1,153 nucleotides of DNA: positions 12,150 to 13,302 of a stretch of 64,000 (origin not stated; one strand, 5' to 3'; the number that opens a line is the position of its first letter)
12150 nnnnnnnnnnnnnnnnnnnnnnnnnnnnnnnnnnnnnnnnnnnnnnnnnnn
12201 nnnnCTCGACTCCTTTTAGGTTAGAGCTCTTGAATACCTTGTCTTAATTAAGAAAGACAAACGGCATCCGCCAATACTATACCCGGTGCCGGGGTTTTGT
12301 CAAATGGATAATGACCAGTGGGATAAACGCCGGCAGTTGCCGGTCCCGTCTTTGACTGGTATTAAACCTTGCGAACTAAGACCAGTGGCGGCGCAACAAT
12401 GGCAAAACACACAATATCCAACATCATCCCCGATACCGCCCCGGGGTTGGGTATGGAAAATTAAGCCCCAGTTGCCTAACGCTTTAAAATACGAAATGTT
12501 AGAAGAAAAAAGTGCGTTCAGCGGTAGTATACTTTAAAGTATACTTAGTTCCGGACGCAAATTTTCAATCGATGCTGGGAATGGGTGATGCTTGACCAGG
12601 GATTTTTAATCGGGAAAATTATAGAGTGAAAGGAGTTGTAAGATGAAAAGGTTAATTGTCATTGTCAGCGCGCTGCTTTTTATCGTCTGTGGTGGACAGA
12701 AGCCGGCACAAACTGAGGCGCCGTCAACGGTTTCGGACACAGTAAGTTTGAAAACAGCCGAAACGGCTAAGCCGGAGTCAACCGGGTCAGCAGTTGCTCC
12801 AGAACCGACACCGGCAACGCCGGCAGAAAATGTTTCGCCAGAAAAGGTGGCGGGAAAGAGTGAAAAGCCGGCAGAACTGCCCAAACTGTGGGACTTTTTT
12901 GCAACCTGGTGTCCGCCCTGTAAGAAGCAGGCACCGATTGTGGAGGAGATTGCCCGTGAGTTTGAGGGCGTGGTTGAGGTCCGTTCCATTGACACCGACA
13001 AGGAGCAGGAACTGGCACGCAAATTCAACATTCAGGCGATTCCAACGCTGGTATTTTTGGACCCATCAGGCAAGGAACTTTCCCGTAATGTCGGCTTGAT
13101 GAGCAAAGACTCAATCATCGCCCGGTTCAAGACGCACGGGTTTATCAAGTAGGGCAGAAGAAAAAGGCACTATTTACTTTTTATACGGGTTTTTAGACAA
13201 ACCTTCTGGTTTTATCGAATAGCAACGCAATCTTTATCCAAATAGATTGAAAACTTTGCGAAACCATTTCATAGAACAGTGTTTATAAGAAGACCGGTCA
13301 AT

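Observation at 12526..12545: Shared AT-rich palindromic 17-mer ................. in two promoter regions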

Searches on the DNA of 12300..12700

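Call 33: search_rna_families(source=window, start=12300, end=12700, threshold=evalue, max_evalue=10)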
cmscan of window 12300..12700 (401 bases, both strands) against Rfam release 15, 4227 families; matches with E-value up to 10: 1.
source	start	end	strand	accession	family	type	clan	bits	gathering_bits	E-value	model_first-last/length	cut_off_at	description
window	12525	12547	-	RF03400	mir-728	Gene; miRNA;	-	14.9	70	9.4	16-46/62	no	mir-728 microRNA precursor family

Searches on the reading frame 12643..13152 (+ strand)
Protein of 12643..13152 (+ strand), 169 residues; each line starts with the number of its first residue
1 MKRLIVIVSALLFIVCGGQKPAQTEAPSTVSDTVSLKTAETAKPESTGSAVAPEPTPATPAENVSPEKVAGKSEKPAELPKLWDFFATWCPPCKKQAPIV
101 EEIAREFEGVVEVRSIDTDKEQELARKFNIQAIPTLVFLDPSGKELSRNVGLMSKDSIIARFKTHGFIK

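Call 13: search_protein_families(library=pfam, proteins=[window:12643-13152:+])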
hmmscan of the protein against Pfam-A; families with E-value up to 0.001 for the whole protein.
window:12643-13152:+ (169 aa): 9 families
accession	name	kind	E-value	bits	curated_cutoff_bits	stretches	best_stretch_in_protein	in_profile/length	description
PF00085.26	Thioredoxin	-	1.9e-19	70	23.5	1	81-161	21-100/103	Thioredoxin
PF13098.12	Thioredoxin_2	-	1.8e-10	41.5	27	1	78-160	5-102/104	Thioredoxin-like domain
PF13905.12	Thioredoxin_8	-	2.8e-08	34.4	27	0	117-144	66-93/94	Thioredoxin-like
PF14595.12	Thioredoxin_9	-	5.7e-08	33.2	25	1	85-146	48-111/129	Thioredoxin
PF13728.12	TraF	-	2.5e-07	31.2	23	1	82-162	133-223/224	F plasmid transfer operon protein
PF00578.27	AhpC-TSA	-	2.8e-06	27.7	26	1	85-156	32-104/124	AhpC/TSA family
PF08534.16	Redoxin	-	1.7e-05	25.1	26.6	1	81-153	31-107/148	Redoxin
PF07449.17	HyaE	-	0.00014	22.3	22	1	92-140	42-91/108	Hydrogenase-1 expression protein HyaE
PF07689.18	KaiB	-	0.00094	19.3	27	0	105-142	23-61/82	KaiB domain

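Call 14: find_encoding_contigs(protein=window:12643-13152:+, flank=3000, max_places=10)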
Protein window:12643-13152:+ (169 aa): 1 contig read that carries it; 1 place shown.
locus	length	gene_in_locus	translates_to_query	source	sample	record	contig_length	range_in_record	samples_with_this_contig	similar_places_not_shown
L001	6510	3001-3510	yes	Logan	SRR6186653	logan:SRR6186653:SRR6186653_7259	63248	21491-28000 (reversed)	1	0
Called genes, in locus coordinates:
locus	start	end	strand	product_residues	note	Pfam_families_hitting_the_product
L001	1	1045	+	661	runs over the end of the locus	PF17900:Peptidase_M1_N, PF01433:Peptidase_M1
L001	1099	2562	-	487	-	PF17957:Big_7, PF28492:Beta_helix_4, PF13229:Beta_helix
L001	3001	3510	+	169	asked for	PF08534:Redoxin (faint), PF14595:Thioredoxin_9, PF13098:Thioredoxin_2, PF00085:Thioredoxin, PF00578:AhpC-TSA (weak), PF13728:TraF (weak), PF13905:Thioredoxin_8 (faint)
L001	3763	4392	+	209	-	-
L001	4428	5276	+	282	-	PF01555:N6_N4_Mtase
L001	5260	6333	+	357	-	-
